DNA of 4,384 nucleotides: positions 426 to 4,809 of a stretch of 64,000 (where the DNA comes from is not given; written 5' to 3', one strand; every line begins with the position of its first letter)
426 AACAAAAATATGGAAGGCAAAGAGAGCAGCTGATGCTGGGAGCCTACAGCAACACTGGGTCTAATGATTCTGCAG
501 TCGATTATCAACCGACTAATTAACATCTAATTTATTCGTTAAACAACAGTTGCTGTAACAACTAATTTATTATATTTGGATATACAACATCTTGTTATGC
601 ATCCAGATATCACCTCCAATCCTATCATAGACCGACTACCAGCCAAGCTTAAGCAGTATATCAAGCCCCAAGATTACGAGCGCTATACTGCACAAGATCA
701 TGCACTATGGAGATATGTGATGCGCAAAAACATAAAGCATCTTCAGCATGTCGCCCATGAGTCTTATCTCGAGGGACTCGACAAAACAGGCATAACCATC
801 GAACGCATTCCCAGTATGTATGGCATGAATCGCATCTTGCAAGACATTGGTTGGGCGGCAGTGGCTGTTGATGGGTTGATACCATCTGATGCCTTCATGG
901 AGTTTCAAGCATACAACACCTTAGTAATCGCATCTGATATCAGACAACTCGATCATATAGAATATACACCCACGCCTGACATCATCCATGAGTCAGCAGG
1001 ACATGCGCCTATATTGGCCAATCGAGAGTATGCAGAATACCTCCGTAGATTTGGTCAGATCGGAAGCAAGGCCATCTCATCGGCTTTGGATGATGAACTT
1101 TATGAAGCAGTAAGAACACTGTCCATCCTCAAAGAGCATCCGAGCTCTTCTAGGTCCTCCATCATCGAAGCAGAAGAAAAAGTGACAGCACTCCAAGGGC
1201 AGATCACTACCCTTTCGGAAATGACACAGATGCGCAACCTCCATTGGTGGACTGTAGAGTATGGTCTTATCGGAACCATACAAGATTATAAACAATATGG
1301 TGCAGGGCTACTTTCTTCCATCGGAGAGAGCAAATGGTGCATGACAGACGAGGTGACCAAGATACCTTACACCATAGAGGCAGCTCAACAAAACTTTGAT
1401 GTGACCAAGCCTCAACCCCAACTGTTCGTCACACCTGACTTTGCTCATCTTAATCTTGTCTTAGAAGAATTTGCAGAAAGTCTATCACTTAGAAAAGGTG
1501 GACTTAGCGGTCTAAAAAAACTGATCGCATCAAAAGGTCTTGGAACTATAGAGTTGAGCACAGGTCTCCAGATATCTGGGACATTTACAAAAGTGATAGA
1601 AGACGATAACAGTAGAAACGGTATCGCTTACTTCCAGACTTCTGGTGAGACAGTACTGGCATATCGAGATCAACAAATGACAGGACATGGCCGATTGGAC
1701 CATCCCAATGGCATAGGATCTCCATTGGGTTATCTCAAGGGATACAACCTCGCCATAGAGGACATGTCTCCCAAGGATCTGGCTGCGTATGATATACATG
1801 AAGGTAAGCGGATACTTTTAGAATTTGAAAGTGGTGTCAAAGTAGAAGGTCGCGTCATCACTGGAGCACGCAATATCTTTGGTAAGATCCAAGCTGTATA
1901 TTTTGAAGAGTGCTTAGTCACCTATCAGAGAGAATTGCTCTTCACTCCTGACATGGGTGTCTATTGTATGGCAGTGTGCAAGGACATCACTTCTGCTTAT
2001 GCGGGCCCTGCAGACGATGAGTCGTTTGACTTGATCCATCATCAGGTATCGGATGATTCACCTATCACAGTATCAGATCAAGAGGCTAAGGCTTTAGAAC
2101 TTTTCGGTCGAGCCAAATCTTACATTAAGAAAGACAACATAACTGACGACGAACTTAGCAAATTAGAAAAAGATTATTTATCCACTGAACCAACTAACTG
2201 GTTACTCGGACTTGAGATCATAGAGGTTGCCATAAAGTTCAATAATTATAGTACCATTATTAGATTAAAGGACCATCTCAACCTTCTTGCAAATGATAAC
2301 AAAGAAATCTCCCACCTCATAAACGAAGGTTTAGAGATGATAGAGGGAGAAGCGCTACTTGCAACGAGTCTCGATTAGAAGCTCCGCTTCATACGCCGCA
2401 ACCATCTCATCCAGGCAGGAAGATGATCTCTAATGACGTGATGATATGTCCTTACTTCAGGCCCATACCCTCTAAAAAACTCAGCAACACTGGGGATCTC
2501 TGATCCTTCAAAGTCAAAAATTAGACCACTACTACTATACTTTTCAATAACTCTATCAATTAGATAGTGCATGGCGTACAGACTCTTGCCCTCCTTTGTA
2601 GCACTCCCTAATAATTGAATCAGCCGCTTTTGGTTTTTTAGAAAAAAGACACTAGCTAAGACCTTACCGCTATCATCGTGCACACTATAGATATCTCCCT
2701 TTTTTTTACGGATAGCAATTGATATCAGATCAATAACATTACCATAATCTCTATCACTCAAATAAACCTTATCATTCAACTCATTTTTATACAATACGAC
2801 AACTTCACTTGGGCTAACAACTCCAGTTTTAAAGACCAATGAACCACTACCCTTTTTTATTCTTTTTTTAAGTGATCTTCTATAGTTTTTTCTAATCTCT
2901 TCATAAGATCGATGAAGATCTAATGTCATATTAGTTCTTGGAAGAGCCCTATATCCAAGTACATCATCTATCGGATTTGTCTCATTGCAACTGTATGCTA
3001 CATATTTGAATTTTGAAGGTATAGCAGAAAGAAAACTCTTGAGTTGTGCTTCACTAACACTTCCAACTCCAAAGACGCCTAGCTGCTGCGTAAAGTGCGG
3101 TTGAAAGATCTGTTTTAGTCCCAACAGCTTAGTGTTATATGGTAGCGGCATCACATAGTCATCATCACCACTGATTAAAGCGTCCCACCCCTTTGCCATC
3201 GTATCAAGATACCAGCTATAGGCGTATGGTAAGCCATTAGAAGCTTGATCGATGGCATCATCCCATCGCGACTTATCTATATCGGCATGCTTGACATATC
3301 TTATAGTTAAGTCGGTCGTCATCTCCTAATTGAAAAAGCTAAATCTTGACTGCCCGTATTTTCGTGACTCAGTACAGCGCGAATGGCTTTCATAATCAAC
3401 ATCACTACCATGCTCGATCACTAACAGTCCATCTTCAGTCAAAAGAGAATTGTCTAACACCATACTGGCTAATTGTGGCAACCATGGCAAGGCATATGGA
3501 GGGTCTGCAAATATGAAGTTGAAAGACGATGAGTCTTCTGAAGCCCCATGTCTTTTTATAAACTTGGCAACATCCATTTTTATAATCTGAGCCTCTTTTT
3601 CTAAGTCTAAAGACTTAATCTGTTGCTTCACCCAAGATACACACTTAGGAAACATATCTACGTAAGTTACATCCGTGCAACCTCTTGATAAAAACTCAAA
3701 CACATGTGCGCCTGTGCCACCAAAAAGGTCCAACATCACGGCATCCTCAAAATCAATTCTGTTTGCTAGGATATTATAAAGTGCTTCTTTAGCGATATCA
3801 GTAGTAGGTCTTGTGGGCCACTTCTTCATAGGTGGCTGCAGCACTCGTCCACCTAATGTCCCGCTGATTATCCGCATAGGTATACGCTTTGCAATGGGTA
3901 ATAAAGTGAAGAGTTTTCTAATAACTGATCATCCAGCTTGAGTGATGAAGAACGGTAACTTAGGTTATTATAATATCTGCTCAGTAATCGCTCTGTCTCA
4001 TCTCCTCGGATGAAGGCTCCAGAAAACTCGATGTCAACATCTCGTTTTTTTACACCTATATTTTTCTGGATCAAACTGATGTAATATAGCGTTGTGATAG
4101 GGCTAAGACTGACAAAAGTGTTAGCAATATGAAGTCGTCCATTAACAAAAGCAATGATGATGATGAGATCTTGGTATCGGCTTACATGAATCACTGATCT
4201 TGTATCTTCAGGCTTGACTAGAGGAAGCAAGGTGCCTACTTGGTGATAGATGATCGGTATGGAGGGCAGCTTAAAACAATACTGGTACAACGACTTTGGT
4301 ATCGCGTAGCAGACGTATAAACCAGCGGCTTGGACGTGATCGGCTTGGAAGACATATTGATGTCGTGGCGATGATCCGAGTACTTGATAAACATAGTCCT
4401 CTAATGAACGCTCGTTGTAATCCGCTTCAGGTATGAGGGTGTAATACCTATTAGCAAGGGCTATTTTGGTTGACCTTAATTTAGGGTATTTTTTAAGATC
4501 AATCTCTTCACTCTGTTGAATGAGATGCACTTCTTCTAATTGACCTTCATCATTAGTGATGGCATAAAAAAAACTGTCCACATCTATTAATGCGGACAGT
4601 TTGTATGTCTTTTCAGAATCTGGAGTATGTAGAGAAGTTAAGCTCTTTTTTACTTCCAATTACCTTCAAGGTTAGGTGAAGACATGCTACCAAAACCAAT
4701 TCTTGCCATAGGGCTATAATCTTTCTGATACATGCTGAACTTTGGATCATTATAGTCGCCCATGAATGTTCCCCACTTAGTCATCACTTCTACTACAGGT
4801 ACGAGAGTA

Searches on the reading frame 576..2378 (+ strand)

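Call 47: search_protein_families(library=pfam, proteins=[window:576-2378:+], max_evalue=0.00001)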
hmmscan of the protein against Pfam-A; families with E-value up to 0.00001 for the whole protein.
window:576-2378:+ (600 aa): 1 family
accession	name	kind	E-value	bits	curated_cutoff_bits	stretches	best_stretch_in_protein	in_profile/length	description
PF00351.26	Biopterin_H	-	3.8e-30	105.5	22.7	2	215-304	199-289/331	Biopterin-dependent aromatic amino acid hydroxylase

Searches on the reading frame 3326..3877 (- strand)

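Call 83: search_protein_families(library=pfam, proteins=[window:3326-3877:-], max_evalue=0.00001)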
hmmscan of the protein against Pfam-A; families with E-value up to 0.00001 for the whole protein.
window:3326-3877:- (183 aa): 1 family
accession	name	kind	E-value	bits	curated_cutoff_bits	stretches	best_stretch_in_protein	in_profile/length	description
PF03602.21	Cons_hypoth95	-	1.9e-38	132.4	24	1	1-182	1-181/182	Conserved hypothetical protein 95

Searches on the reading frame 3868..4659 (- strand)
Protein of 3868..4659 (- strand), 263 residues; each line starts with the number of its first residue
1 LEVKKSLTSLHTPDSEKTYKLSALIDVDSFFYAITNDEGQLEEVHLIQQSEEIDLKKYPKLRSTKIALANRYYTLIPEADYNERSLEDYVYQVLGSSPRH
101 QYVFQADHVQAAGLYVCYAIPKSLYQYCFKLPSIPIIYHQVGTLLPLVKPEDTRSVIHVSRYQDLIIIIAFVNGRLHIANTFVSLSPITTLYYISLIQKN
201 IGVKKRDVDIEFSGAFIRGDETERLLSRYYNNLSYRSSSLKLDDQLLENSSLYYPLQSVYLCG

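Call 83: search_protein_families(library=pfam, proteins=[window:3868-4659:-], max_evalue=0.00001)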
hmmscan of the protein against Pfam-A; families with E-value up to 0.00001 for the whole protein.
window:3868-4659:- (263 aa): 1 family
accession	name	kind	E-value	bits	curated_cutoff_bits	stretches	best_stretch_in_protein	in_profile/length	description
PF12864.12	DUF3822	-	2.5e-17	63.4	24.9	1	52-232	60-240/241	Protein of unknown function (DUF3822)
